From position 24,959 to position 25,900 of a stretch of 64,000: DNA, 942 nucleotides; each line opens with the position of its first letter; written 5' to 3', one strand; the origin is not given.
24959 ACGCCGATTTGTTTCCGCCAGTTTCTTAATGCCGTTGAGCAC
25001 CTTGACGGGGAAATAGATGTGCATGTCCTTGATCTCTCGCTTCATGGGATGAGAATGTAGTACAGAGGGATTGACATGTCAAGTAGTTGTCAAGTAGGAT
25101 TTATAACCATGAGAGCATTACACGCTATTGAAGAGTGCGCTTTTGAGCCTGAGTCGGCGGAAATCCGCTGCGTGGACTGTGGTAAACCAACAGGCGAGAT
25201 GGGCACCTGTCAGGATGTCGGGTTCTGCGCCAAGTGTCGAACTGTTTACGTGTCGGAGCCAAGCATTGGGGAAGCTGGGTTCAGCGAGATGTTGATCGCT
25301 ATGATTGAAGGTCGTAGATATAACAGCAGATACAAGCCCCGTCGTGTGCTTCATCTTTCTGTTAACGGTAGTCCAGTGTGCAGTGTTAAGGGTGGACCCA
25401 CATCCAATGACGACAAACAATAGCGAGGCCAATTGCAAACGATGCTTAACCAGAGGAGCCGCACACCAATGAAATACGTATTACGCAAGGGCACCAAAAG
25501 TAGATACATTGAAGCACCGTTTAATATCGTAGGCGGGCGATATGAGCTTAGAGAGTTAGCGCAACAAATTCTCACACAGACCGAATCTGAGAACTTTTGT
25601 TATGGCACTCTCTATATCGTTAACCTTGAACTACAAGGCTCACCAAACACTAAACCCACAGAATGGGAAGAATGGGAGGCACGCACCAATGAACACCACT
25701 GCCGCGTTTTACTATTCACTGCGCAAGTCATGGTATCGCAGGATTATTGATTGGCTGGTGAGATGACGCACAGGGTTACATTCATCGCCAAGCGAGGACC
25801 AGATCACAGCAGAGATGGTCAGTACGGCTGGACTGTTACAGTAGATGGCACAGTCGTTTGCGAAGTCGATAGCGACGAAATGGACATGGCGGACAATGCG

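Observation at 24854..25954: RHH regulator and palindromic operator controlling a divergent three-gene cluster inside the late operon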

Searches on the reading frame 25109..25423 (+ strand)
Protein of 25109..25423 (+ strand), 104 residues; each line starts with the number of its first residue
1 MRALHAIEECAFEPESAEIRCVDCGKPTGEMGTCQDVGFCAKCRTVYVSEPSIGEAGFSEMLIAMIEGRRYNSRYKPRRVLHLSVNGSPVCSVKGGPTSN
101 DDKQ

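Call 3: search_protein_families(library=pfam, proteins=[window:25109-25423:+], max_evalue=1)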
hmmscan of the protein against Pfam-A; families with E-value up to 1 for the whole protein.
window:25109-25423:+ (104 aa): 4 families
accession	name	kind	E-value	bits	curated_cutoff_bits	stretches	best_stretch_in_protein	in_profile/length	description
PF18256.6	HscB_4_cys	-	0.015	15.5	26.2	1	20-44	2-24/27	Co-chaperone HscB tetracysteine metal binding motif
PF16919.11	PknG_rubred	-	0.1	13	28.5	1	20-51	38-72/74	Protein kinase G rubredoxin domain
PF24451.1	DUF7567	-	0.17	12.2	27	1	19-67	17-64/131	Family of unknown function (DUF7567)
PF18912.6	DZR_2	-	0.38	11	27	0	20-44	9-28/56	Double zinc ribbon domain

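Call 4: search_protein_families(library=phrogs, proteins=[window:25109-25423:+], max_evalue=0.1)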
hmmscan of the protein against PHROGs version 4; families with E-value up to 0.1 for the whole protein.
window:25109-25423:+ (104 aa): 2 families
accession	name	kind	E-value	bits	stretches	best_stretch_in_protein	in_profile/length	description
phrog_11927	-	unknown function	0.045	14.7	1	17-50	11-42/70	-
phrog_54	-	other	0.093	14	0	2-47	18-64/75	DksA-like zinc-finger protein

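Call 13: find_related_loci(query=window:25109-25423:+, collection=viral_contigs, flank=5000)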
Query window:25109-25423:+ (104 aa) in viral_contigs; peptide patterns used: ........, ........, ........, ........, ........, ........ (x = any residue, [..] = any of these).
6 stretches matched a pattern, but none encodes a relative of the query by tblastn (E <= 1e-3).

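Call 25: find_homologous_proteins(query=window:25109-25423:+, max_evalue=0.01)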
Query window:25109-25423:+ (104 aa): 20 proteins with E <= 0.01 among 20 candidates.
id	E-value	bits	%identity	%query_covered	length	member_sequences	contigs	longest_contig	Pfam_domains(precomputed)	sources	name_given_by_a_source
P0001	2.2e-65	235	100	100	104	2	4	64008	-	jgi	jgi:hypothetical protein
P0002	5.3e-47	176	76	99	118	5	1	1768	-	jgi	jgi:hypothetical protein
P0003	9.8e-44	166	77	88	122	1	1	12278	-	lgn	-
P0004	1.5e-42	162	71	92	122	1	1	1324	-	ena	-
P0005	6.3e-42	160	72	92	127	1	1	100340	-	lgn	-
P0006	1.1e-40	156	72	92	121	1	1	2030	-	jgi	jgi:hypothetical protein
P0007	8.3e-40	153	73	88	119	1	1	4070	-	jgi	jgi:hypothetical protein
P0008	1.8e-37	146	68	92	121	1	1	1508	-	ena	-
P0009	2.9e-37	145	68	92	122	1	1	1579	-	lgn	-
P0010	3.7e-36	141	63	99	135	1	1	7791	-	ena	-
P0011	5.5e-36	141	60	99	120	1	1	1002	-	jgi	jgi:hypothetical protein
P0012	3.0e-34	135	63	88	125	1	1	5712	-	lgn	-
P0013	9.8e-34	134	59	94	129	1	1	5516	-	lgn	-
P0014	4.3e-33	131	65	88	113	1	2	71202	-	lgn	-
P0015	1.0e-32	130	62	88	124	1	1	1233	-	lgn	-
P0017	3.7e-30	122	58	93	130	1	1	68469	-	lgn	-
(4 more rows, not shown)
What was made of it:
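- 25109..25423 (+): orfA', 104 aa. A truncated copy of a Cys-rich small phage protein family. It has a 1-nt insertion (an extra C near 25397). The ancestral C-terminus (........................) continues in the +1 frame to the TGA at 25470-72. 20 homologues (call 25).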

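Call 28: find_encoding_contigs(protein=P0005, flank=4000, max_places=2)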
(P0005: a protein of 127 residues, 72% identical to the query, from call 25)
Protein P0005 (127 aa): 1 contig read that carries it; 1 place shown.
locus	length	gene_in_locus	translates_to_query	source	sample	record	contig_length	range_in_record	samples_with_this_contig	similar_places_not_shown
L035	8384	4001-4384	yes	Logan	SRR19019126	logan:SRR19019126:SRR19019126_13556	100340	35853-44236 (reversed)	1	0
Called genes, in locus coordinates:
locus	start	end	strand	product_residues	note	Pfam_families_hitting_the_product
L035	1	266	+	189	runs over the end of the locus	-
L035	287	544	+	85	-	-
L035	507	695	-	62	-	-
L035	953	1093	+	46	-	-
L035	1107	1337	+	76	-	-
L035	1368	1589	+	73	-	-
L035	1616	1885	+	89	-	-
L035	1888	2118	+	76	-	-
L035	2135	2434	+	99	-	-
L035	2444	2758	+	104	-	-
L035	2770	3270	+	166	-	-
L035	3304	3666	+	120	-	-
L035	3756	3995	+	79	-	-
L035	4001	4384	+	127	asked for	-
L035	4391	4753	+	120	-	-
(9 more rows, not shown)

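Call 29: find_encoding_contigs(protein=P0014, flank=4000, max_places=2)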
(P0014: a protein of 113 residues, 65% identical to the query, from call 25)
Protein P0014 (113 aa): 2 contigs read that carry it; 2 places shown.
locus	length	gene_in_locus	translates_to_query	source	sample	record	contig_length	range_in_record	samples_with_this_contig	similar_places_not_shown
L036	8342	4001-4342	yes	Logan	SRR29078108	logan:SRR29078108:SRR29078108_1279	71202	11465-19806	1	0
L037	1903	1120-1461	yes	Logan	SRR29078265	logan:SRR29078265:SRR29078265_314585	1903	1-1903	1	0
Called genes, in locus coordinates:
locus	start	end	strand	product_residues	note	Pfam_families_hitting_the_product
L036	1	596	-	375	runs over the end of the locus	PF13479:AAA_24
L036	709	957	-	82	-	-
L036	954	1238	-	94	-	-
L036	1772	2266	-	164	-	-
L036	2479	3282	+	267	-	-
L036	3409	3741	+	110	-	-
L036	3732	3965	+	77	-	-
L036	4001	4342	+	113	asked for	-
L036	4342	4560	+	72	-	-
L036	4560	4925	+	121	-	PF27050:Phage_P22_Y8K6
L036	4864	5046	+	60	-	-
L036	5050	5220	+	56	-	-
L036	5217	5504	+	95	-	-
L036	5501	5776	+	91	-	-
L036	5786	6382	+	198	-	-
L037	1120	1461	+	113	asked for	-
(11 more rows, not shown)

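Call 30: find_encoding_contigs(protein=P0017, flank=4000, max_places=2)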
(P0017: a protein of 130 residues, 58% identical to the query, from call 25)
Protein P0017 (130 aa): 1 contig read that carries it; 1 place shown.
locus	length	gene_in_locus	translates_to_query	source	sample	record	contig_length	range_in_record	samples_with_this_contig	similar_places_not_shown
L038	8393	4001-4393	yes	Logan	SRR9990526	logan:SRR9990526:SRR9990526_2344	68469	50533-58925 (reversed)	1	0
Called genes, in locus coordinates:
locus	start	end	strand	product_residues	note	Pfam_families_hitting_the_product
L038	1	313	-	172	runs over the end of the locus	-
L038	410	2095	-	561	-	-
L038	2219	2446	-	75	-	PF13560:HTH_31, PF01381:HTH_3 (weak)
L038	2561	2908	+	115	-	-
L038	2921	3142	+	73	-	-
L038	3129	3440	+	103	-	-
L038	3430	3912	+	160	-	-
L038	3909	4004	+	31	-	-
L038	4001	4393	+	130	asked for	-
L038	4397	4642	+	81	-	-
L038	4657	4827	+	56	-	-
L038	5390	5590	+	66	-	-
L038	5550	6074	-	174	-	-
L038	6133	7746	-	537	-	PF00657:Lipase_GDSL, PF13472:Lipase_GDSL_2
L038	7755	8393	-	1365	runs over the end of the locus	PF16990:CBM_35, PF13550:Phage-tail_3, PF23666:Rcc01698_C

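Call 34: find_encoding_contigs(protein=P0001, flank=3000, max_places=4)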
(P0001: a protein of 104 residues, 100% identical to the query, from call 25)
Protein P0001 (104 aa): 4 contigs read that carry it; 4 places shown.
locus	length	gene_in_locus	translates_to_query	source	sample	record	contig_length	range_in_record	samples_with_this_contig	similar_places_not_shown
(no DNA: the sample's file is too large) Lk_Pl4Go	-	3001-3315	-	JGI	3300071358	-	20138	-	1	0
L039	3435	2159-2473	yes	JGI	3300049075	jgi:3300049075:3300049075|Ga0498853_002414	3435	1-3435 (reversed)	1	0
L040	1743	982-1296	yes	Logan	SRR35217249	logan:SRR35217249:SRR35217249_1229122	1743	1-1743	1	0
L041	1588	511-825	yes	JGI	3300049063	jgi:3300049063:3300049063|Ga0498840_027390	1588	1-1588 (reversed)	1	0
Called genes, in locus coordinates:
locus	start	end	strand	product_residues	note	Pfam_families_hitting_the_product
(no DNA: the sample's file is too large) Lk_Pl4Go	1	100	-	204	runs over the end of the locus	-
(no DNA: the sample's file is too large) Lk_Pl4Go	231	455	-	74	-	-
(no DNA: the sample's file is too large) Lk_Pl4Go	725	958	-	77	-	-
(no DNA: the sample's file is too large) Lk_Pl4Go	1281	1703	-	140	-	PF18066:Phage_ABA_S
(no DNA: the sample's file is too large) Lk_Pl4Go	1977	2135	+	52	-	-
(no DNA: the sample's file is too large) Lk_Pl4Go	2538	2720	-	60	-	-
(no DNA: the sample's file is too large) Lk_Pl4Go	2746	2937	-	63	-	-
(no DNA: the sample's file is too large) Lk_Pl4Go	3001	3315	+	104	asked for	-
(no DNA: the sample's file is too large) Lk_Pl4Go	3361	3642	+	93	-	-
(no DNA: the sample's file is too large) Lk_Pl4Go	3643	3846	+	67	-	-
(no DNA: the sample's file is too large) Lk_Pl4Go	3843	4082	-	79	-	-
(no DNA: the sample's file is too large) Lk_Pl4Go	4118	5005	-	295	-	-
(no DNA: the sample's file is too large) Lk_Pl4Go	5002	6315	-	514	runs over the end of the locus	PF04860:Phage_portal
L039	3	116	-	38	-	?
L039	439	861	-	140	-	PF18066:Phage_ABA_S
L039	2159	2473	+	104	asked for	-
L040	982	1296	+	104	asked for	-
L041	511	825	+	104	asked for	-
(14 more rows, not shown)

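Call 36: find_encoding_contigs(protein=P0002, flank=3000, max_places=3)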
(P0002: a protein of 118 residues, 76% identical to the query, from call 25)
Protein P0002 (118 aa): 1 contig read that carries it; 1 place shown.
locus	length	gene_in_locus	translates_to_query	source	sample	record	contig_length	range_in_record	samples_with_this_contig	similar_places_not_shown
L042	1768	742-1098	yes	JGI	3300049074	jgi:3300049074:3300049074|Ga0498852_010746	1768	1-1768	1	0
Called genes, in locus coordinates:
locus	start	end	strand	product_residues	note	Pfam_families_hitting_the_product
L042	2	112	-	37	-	?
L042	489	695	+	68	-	-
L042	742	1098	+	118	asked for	-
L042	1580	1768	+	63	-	?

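Call 57: search_protein_families(library=padloc, proteins=[P0002], max_evalue=0.1)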
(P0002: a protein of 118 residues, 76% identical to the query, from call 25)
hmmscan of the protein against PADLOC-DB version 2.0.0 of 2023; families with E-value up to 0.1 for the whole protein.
P0002 (118 aa): 0 families

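Call 58: search_protein_families(library=ncbifam, proteins=[P0002], max_evalue=0.1)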
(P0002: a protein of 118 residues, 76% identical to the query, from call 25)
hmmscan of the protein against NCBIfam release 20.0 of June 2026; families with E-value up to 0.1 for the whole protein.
P0002 (118 aa): 0 families

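Call 67: predict_structure(alignment_id=A3)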
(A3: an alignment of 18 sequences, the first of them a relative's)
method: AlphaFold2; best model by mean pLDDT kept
length: 118 residues; sequences in the alignment: 18
mean_pLDDT: 58.4   pTM: 0.48
mean pLDDT of the five models: 58.4, 55.0, 54.4, 50.8, 50.6
residues with pLDDT >= 90: 10; 70-90: 30; 50-70: 22; < 50: 56
segments of 3 or more residues with pLDDT < 50: 1-14, 70-83, 89-96, 102-118
pLDDT, mean of each block of 10 residues (from residue 1): 41 57 80 69 91 86 62 42 48 47 41 33
secondary structure, 60 per line:
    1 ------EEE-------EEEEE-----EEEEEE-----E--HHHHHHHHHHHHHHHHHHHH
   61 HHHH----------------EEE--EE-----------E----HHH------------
elements in order: E7-9 E17-21 E27-32 H41-64 E81-83
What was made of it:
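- Tried and rejected: AF2 model of the orfA family: pLDDT 58, too poor for a fold search (call 67).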

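Call 94: search_protein_families(library=phrogs, proteins=[P0002], max_evalue=0.01)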
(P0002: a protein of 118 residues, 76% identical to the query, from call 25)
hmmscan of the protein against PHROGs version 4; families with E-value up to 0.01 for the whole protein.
P0002 (118 aa): 0 families

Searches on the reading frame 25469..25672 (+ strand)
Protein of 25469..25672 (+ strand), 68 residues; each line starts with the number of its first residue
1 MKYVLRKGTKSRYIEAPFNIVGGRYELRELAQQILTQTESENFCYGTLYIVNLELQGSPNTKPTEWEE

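Call 81: predict_structure(alignment_id=A4)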
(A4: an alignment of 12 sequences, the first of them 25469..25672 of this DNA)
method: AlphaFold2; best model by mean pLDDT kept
length: 68 residues; sequences in the alignment: 12
mean_pLDDT: 77.8   pTM: 0.59
mean pLDDT of the five models: 77.8, 75.4, 68.9, 68.7, 64.2
residues with pLDDT >= 90: 13; 70-90: 40; 50-70: 13; < 50: 2
segments of 3 or more residues with pLDDT < 50: none
pLDDT, mean of each block of 10 residues (from residue 1): 75 83 93 86 75 71 58
secondary structure, 60 per line:
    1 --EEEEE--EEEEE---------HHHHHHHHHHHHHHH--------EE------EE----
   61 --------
elements in order: E3-7 E10-14 H24-38

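Call 85: fold_search(model_id=the predicted structure, library=pdb)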
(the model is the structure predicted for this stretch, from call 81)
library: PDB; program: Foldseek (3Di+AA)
matches with E <= 10: 9; with E <= 0.001: 0
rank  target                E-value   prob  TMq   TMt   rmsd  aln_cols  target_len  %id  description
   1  2c75_A                5.9e+00  0.05  0.24  0.06   5.8        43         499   14  Functional Role of the Aromatic Cage in Human Monoamine Oxidase B: Structures and Catalytic Properties of Tyr435 Mutan (released 2006-04-19)
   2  2bk4_A                7.3e+00  0.04  0.24  0.06   5.9        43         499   14  Human Monoamine Oxidase B: I199F mutant in complex with rasagiline (released 2005-02-14)
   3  2c72_A                7.8e+00  0.04  0.24  0.06   5.8        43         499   14  Functional Role of the Aromatic Cage in Human Monoamine Oxidase B: Structures and Catalytic Properties of Tyr435 Mutan (released 2006-04-19)
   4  2c73_B                8.3e+00  0.03  0.23  0.05   6.4        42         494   12  Functional Role of the Aromatic Cage in Human Monoamine Oxidase B: Structures and Catalytic Properties of Tyr435 Mutan (released 2006-04-19)
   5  9ghd_W                8.3e+00  0.03  0.26  0.10  10.8        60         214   18  Escherichia coli 70S ribosome in complex with Staphylococcus aureus FusB-EF-G (FusB-EF-G-70S*) (released 2025-03-26)
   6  6gri_2                8.9e+00  0.04  0.21  0.07   9.8        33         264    9  E. coli Microcin synthetase McbBCD complex (released 2019-01-30)
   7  3zyx_A                8.9e+00  0.04  0.24  0.06   5.8        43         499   14  Crystal structure of human monoamine oxidase B in complex with methylene blue and bearing the double mutation I199A-Y3 (released 2011-12-14)
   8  6fvz_B                9.5e+00  0.03  0.24  0.06   5.9        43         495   14  Crystal structure of human monoamine oxidase B (MAO B) in complex with dimethylphenyl-chromone-carboxamide (released 2018-04-25)
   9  7n2v_EF               9.5e+00  0.02  0.26  0.03  11.1        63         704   16  Elongating 70S ribosome complex in a spectinomycin-stalled intermediate state of translocation bound to EF-G in an ac (released 2021-07-14)

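Call 86: fold_search(model_id=the predicted structure, library=viral)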
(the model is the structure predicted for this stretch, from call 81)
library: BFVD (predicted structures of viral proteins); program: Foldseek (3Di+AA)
matches with E <= 10: 30; with E <= 0.001: 0
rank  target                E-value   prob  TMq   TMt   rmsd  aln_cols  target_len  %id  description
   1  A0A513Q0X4            3.7e+00  0.08  0.29  0.17   5.0        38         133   21  Nonstructural protein (Fragment) [Porcine parvovirus 7]
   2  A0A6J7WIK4            5.2e+00  0.01  0.20  0.17  16.6        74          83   16  Uncharacterized protein [uncultured Caudovirales phage]
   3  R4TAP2                6.0e+00  0.02  0.21  0.21  10.0        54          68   20  Uncharacterized protein [Haloarcula californiae tailed virus 1]
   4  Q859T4                6.0e+00  0.01  0.21  0.15  14.8        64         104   20  Uncharacterized protein [Thermus virus IN93]
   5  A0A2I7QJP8            6.4e+00  0.07  0.29  0.24   7.3        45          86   16  (no name in the UniProt tables at hand)
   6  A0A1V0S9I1            6.4e+00  0.05  0.25  0.26   8.9        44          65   18  Uncharacterized protein [Catovirus CTV1]
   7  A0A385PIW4            6.4e+00  0.04  0.19  0.19   8.3        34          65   12  E4 protein [Human papillomavirus]
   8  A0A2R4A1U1            6.8e+00  0.06  0.25  0.22   8.0        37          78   16  (no name in the UniProt tables at hand)
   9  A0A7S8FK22            7.3e+00  0.04  0.28  0.12  16.3        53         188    9  (no name in the UniProt tables at hand)
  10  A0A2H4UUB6            7.8e+00  0.05  0.27  0.28   9.7        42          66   12  Uncharacterized protein [Bodo saltans virus]
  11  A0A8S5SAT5            7.8e+00  0.04  0.29  0.38   9.2        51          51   12  Uncharacterized protein [Siphoviridae sp. ctgaY24]
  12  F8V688                7.8e+00  0.04  0.25  0.08   9.9        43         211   12  Transcription initiation factor TFIIB [Acanthamoeba polyphaga mimivirus]
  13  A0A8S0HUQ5            7.8e+00  0.03  0.22  0.21   7.9        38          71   21  (no name in the UniProt tables at hand)
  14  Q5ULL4                7.8e+00  0.02  0.20  0.08   9.8        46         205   20  Orf100 [Lactobacillus phage LP65]
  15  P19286                7.8e+00  0.02  0.20  0.14  10.9        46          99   13  Uncharacterized 11.5 kDa protein [Thermoproteus tenax virus 1 (strain KRA1)]
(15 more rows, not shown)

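Call 94: search_protein_families(library=phrogs, proteins=[window:25469-25672:+], max_evalue=0.01)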
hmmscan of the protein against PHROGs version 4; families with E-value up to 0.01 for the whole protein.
window:25469-25672:+ (68 aa): 0 families

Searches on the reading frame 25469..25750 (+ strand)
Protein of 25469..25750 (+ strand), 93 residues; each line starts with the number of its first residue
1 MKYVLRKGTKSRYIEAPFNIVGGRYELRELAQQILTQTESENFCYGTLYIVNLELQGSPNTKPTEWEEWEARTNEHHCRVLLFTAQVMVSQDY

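Call 3: search_protein_families(library=pfam, proteins=[window:25469-25750:+], max_evalue=1)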
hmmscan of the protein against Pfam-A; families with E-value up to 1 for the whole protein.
window:25469-25750:+ (93 aa): 1 family
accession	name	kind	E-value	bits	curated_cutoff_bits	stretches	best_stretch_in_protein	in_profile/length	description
PF21814.2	DUF6883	-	0.042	14.6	27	1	35-80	52-103/110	Domain of unknown function (DUF6883)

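Call 4: search_protein_families(library=phrogs, proteins=[window:25469-25750:+], max_evalue=0.1)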
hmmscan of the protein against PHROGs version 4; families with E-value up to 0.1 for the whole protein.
window:25469-25750:+ (93 aa): 0 families

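Call 14: find_related_loci(query=window:25469-25750:+, collection=viral_contigs, flank=5000)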
Query window:25469-25750:+ (93 aa) in viral_contigs; peptide patterns used: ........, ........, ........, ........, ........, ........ (x = any residue, [..] = any of these).
15 stretches matched a pattern; 1 encode a relative of the query (tblastn E <= 1e-3); 1 distinct loci.
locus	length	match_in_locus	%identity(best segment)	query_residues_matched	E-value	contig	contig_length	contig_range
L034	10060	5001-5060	90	73-92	1e-8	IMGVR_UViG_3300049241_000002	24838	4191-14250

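Call 26: find_homologous_proteins(query=window:25469-25750:+, max_evalue=0.01)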
Query window:25469-25750:+ (93 aa): 1 proteins with E <= 0.01 among 1 candidates.
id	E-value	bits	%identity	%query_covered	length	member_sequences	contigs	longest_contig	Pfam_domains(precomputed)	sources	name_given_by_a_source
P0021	1.6e-36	141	97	73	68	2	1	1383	-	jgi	jgi:hypothetical protein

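Call 37: find_encoding_contigs(protein=P0021, flank=3000, max_places=3)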
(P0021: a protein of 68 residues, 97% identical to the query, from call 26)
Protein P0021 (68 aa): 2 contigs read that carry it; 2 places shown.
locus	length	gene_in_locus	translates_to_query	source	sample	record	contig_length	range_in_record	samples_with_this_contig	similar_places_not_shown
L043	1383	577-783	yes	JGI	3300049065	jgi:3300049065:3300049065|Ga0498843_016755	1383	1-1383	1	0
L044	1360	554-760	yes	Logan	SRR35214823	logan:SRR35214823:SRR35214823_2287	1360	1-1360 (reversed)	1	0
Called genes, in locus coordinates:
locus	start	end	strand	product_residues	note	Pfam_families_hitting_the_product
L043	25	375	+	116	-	-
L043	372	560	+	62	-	-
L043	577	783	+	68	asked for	-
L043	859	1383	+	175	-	?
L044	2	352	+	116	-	?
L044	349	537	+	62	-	-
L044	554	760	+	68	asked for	-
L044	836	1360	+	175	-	?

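Call 57: search_protein_families(library=padloc, proteins=[window:25469-25750:+], max_evalue=0.1)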
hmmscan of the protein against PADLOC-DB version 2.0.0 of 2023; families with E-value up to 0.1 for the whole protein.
window:25469-25750:+ (93 aa): 0 families

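Call 58: search_protein_families(library=ncbifam, proteins=[window:25469-25750:+], max_evalue=0.1)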
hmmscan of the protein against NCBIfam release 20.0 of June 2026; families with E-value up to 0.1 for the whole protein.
window:25469-25750:+ (93 aa): 0 families

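Call 69: search_protein_representatives(protein=window:25469-25747:+)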
Query: 93 residues. Proteins with E-value up to 0.001 (for the whole library): 10; up to 1e-10: 2; up to 1e-30: 0. The best 10 are listed.
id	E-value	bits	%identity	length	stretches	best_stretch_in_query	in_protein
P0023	1.2e-15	73.0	56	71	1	1-70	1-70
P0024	1.7e-12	62.9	52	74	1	3-68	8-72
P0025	9.0e-07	44.6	41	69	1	1-68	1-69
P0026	8.7e-06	41.5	43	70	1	1-68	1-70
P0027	2.9e-05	39.8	44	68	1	4-68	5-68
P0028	4.7e-05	39.1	35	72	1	1-70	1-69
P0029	8.0e-05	38.4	33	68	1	2-67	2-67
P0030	9.8e-05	38.1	39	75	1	3-68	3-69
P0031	3.2e-04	36.5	35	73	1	1-68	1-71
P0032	6.8e-04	35.4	35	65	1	1-67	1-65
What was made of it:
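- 25469..25750 (+): orfB, 93 aa. The family core is residues 1-68 (25469-25672). A TAG-to-TGG change at 25673-75 extends it through the next gene. 10 representatives of 65-75 aa match residues 1-68/70 only (call 69).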
